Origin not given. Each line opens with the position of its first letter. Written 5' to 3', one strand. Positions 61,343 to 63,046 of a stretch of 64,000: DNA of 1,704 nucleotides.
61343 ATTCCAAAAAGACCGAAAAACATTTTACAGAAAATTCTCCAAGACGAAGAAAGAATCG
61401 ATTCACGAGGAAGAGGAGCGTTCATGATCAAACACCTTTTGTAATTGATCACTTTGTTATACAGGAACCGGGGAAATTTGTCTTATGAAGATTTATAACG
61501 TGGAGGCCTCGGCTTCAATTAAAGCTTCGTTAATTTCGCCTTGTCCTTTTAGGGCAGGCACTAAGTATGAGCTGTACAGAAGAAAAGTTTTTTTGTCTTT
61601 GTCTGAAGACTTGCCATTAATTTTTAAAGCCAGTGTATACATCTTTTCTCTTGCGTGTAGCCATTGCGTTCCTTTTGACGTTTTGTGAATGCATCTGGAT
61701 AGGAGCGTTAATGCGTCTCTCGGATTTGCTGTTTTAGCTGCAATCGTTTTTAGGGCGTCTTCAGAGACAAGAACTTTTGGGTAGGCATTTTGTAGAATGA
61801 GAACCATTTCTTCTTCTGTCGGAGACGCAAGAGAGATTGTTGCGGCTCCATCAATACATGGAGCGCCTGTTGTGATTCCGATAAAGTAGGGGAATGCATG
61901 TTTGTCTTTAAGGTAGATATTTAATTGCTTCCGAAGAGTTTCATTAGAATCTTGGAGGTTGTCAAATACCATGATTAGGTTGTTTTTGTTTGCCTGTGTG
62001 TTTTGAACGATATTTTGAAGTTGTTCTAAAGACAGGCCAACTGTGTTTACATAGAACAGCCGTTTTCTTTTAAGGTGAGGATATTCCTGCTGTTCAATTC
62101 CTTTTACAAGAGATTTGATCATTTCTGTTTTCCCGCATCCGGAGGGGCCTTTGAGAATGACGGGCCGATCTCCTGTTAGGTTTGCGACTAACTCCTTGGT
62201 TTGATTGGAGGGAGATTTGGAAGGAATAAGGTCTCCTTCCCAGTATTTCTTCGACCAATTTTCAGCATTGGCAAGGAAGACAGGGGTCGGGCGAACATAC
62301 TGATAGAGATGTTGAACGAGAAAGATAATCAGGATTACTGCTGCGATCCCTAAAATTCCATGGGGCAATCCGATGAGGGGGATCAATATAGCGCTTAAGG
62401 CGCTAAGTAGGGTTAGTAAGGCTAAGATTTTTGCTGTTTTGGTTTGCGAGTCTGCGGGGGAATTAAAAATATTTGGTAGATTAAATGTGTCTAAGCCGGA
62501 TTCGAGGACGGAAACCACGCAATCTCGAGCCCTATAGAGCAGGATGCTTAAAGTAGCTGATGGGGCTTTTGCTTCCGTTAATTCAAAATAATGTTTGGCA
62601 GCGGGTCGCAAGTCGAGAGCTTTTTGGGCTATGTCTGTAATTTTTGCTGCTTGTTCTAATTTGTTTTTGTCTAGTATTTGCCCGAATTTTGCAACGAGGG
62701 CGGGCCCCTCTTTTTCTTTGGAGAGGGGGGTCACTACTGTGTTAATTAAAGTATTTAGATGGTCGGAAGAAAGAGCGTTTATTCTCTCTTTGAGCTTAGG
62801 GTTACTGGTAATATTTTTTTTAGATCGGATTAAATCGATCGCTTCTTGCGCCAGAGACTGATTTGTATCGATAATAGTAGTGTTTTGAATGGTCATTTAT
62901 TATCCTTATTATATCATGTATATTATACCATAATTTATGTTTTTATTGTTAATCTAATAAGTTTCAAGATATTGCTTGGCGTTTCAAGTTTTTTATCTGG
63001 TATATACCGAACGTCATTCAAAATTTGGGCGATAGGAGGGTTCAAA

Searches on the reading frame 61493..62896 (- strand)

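Call 8: search_protein_families(library=pfam, proteins=[window:61493-62896:-])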
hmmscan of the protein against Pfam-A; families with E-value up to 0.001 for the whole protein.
window:61493-62896:- (467 aa): 7 families
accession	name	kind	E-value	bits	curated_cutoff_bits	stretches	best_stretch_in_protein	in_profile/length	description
PF13401.12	AAA_22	-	8.4e-06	26.6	27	1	242-369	4-108/130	AAA domain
PF00004.35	AAA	-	4.4e-05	24.4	21.2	1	246-317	1-69/131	ATPase family associated with various cellular activities (AAA)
PF05729.18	NACHT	-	4.8e-05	23.7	26.7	1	244-289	1-46/167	NACHT domain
PF13173.12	AAA_14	-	5.6e-05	23.6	27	1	244-332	3-88/129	AAA domain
PF05673.19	DUF815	-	0.00036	20.2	23.8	1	233-326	44-129/249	Protein of unknown function (DUF815)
PF20720.3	nSTAND3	-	0.0006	20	27.2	0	233-314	7-74/155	Novel STAND NTPase 3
PF13191.12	AAA_16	-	0.00079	20.4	32.6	0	244-270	25-51/167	AAA ATPase domain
